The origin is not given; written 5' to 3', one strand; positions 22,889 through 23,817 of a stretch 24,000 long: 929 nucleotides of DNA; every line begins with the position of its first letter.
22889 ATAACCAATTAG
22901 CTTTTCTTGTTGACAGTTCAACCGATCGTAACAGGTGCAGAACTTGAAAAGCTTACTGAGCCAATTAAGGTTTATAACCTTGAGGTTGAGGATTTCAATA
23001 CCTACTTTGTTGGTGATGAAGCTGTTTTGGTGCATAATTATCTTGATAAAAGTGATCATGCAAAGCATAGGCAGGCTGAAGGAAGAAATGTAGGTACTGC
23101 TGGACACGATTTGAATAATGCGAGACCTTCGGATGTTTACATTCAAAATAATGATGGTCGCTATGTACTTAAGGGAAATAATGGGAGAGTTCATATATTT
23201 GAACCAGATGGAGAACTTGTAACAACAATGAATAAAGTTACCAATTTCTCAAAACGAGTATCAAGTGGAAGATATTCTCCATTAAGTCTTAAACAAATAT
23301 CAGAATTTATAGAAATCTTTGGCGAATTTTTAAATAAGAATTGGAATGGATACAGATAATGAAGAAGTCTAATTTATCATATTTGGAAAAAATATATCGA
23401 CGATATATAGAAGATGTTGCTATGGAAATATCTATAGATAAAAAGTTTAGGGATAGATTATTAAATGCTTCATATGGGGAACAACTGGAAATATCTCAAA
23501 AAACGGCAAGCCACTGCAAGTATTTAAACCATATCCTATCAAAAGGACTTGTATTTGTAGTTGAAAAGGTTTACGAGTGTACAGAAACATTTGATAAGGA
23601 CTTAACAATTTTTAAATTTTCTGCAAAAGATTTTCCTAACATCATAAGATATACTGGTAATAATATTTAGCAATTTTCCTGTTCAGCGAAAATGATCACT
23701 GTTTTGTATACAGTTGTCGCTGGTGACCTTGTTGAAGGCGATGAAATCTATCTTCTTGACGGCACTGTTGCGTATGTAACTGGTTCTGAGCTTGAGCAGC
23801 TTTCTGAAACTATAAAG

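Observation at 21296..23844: Toxin-tip replacement array: three copies of the HINT 3' segment act as recombination handles, and the homology ends exactly at the HN|Y cleavage junction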

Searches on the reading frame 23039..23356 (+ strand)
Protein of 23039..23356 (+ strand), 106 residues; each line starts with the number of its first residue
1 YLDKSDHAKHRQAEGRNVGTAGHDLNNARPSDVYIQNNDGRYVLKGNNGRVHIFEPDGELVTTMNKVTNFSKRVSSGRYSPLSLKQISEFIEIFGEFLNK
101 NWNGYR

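Call 35: find_homologous_proteins(query=window:23039-23356:+, max_evalue=0.001)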
Query window:23039-23356:+ (106 aa): 9 proteins with E <= 0.001 among 9 candidates.
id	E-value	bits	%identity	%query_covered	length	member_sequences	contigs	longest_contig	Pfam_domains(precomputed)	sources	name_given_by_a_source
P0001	2.0e-64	232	98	100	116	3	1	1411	-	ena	-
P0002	6.0e-53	196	85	100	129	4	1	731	-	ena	-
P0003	2.3e-47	178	73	100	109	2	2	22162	-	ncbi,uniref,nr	ncbi:hypothetical protein [Ruminococcus sp.]|uniref:hypothetical protein n=1 Tax=Ruminococcus sp. Ta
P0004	5.7e-32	128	56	99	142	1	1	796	-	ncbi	-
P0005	2.5e-29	120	57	94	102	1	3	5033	-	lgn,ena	-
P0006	3.0e-20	90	64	63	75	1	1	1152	-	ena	-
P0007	4.0e-19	87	58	65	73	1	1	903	-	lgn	-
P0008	4.9e-18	83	60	68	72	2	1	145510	-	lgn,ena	-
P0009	3.2e-9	55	78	34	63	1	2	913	-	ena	-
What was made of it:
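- Tried and rejected: Nine short homologues (call 35).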

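Call 38: search_solved_structures(query=window:23039-23356:+, max_evalue=10)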
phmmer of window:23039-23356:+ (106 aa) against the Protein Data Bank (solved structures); distinct sequences matched with E-value up to 10: 15.
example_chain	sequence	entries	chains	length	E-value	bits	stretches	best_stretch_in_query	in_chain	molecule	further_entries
6d69_A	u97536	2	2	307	5.9e-05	26.7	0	29-64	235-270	NHL Repeat Region of D. melanogaster Thin | Thin, isoform D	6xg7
6fpt_A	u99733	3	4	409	0.00064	23.4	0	27-62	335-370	E3 ubiquitin-protein ligase TRIM71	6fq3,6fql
7qrw_A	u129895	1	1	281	0.0065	20.1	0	29-65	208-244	Isoform 4 of Tripartite motif-containing protein 3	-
7b2r_A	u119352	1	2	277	0.007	20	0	30-79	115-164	Tripartite motif-containing protein 2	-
7b96_A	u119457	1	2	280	0.0071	20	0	30-79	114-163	Isoform 2 of Tripartite motif-containing protein 2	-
7qrv_A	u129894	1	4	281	0.0072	20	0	30-79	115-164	Tripartite motif-containing protein 2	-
7zoh_A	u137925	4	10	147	0.0082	19.8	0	34-66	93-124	Glycoside hydrolase family 18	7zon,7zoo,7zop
3iyj_F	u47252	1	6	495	0.017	18.8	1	8-69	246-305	Major capsid protein L1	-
2x5g_A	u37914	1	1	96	0.35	14.6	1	61-100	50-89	ORF 131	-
2x5h_A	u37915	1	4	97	0.36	14.5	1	62-100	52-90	ORF 131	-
2x5t_A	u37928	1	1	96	0.39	14.4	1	61-100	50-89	ORF 131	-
1k32_A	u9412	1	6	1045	0.75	13.5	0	36-62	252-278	tricorn protease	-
7zoi_A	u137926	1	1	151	0.77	13.5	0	34-66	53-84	Glycoside hydrolase family 18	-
1n6d_A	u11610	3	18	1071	0.8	13.4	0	36-62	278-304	Tricorn protease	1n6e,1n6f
5i2d_G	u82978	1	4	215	1.4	12.7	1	6-65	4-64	Transcriptional regulator, Crp family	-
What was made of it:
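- Tried and rejected: The only PDB sequence hits are short, over query residues 27-79 to NHL-repeat/TRIM β-propeller domains, and uninformative (call 38).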

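Call 40: search_protein_families(library=pfam, proteins=[window:23039-23356:+], max_evalue=10)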
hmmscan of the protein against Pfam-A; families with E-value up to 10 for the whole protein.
window:23039-23356:+ (106 aa): 0 families

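Call 57: predict_structure(alignment_id=A4)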
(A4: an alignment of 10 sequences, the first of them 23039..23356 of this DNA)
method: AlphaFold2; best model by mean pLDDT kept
length: 106 residues; sequences in the alignment: 10
mean_pLDDT: 82.8   pTM: 0.74
mean pLDDT of the five models: 82.8, 81.3, 80.7, 80.4, 73.2
residues with pLDDT >= 90: 39; 70-90: 47; 50-70: 18; < 50: 2
segments of 3 or more residues with pLDDT < 50: none
pLDDT, mean of each block of 10 residues (from residue 1): 57 66 83 92 89 88 85 93 92 84 80
secondary structure, 60 per line:
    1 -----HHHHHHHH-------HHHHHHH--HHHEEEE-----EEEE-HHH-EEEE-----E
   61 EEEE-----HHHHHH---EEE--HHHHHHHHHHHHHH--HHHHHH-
elements in order: H6-13 H21-27 E33-36 E42-45 E51-54 E60-64 H70-75 E79-81 H84-97 H100-105

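Call 59: fold_search(model_id=the predicted structure, library=pdb)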
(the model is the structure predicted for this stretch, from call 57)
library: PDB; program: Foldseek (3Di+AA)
matches with E <= 10: 1028; with E <= 0.001: 0
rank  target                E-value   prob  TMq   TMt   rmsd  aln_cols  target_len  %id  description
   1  7pik_C                2.1e-01  0.60  0.35  0.08   3.5        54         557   15  Cryo-EM structure of E. coli TnsB in complex with right end fragment of Tn7 transposon (released 2022-06-15)
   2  3fvz                  2.7e-01  0.82  0.28  0.10   1.8        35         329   28  Structure of Peptidyl-alpha-hydroxyglycine alpha-Amidating Lyase (PAL) (released 2009-09-01)
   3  8pra_A                2.7e-01  0.75  0.31  0.21   2.5        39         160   20  The structure of v13Bagel4 (released 2024-07-24)
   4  5nrl_t                2.7e-01  0.12  0.21  0.28   9.7        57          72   18  Structure of a pre-catalytic spliceosome (released 2017-05-31)
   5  7pik_A                2.9e-01  0.54  0.35  0.26   3.5        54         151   15  Cryo-EM structure of E. coli TnsB in complex with right end fragment of Tn7 transposon (released 2022-06-15)
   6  3v9f_A                3.1e-01  0.60  0.28  0.05   3.5        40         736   32  Crystal Structure of the extracellular domain of the putative hybrid two component system BT3049 from B. thetaiotaomic (released 2012-03-14)
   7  5nrl_l                3.3e-01  0.12  0.21  0.22   9.7        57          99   18  Structure of a pre-catalytic spliceosome (released 2017-05-31)
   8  7pik_B                3.8e-01  0.47  0.35  0.09   3.5        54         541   15  Cryo-EM structure of E. coli TnsB in complex with right end fragment of Tn7 transposon (released 2022-06-15)
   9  5nrl_h                4.9e-01  0.09  0.21  0.26   9.8        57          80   18  Structure of a pre-catalytic spliceosome (released 2017-05-31)
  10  8prs_A                5.3e-01  0.57  0.31  0.21   2.6        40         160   20  The structure of nvBagel4 (released 2024-07-24)
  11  5i0h_A                6.0e-01  0.23  0.31  0.06   3.7        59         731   14  Crystal structure of myosin X motor domain in pre-powerstroke state (released 2016-09-07)
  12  3r90_A                6.0e-01  0.20  0.24  0.14   9.9        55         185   14  Crystal structure of Malignant T cell-amplified sequence 1 protein (released 2011-04-13)
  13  7ahm_C                6.0e-01  0.10  0.24  0.17  14.2        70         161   17  Low-resolution structure of the K+/H+ antiporter subunit KhtT in complex with c-di-AMP (released 2021-03-31)
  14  8prl_A                6.9e-01  0.51  0.31  0.39   2.5        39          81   20  The structure of v22Bagel8 (released 2024-07-24)
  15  5mwj_B                6.9e-01  0.35  0.31  0.12   3.2        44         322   16  Structure Enabled Discovery of a Stapled Peptide Inhibitor to Target the Oncogenic Transcriptional Repressor TLE1 (released 2017-04-05)
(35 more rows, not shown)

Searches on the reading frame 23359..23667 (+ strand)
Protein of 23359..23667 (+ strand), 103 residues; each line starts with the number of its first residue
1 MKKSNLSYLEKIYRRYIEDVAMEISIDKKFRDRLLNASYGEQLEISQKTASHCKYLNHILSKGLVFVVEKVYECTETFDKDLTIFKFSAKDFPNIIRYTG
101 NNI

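Call 5: search_protein_families(library=pfam, proteins=[window:23359-23667:+], max_evalue=0.01)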
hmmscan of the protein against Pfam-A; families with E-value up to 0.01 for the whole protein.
window:23359-23667:+ (103 aa): 0 families

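Call 10: find_encoding_contigs(protein=window:23359-23667:+, flank=10000, max_places=10)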
Protein window:23359-23667:+ (103 aa): 15 contigs read that carry it; 10 places shown.
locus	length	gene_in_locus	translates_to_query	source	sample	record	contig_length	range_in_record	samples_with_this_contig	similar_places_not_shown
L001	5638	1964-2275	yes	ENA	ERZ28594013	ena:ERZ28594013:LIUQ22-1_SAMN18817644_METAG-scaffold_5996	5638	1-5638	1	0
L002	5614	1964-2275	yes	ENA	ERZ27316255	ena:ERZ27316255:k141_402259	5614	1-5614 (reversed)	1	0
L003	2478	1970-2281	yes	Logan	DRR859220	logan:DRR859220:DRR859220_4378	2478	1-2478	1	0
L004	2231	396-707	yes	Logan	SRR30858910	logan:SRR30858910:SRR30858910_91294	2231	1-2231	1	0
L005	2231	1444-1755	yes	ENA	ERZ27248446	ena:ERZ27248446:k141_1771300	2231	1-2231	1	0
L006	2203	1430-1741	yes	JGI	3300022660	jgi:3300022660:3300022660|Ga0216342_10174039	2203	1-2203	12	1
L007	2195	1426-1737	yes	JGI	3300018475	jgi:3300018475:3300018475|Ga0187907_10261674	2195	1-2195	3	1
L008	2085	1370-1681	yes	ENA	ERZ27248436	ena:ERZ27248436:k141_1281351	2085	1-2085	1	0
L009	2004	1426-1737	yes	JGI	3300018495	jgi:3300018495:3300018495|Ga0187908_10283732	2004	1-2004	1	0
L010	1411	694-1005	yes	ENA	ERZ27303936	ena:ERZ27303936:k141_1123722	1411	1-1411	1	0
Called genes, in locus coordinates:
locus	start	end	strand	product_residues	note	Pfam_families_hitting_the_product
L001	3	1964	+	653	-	?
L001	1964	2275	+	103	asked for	-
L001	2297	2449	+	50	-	-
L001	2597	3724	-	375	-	PF00404:Dockerin_1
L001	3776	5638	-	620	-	?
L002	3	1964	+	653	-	?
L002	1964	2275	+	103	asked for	-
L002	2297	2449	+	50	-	-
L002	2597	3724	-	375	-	PF00404:Dockerin_1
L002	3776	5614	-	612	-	?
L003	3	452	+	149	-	?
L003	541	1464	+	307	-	PF09346:SMI1_KNR4, PF14567:SUKH_5 (faint), PF14568:SUKH_6, PF09346:SMI1_KNR4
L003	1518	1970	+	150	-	PF07591:PT-HINT (weak)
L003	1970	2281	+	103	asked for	-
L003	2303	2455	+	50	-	-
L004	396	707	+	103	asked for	-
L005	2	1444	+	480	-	?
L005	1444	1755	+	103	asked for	-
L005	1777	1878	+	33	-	-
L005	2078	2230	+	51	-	?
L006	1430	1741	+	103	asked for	-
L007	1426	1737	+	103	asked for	-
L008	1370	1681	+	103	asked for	-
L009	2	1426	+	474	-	?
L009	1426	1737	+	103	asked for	-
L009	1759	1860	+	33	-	-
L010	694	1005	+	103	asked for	-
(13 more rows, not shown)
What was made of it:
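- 23359..23670 (+): Orphan 1 immunity gene (103 aa). Its ATG overlaps the toxin stop (TAATG). The exact protein is found on 15 contigs, always directly after this toxin (call 10).
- The orphan immunity gene is intact and 100% conserved on 15 contigs (call 10). The same fused structure appears in independent ENA, JGI and Logan assemblies, one of them seen in 12 samples (call 10).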

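Call 40: search_protein_families(library=pfam, proteins=[window:23359-23667:+], max_evalue=10)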
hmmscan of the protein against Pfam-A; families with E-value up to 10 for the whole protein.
window:23359-23667:+ (103 aa): 3 families
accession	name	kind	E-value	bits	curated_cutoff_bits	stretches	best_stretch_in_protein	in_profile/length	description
PF25434.1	NUCB1_N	-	0.058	14.1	27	1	12-58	34-78/140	NUCB1-like, N-terminal domain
PF14947.12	HTH_45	-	0.15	12.5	25.5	1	53-76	37-60/77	Winged helix-turn-helix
PF16078.10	2-oxogl_dehyd_N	-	0.17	11.9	27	1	3-19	6-22/41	2-oxoglutarate dehydrogenase N-terminus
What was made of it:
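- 23359..23670 (+): No Pfam hit (calls 5, 40).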
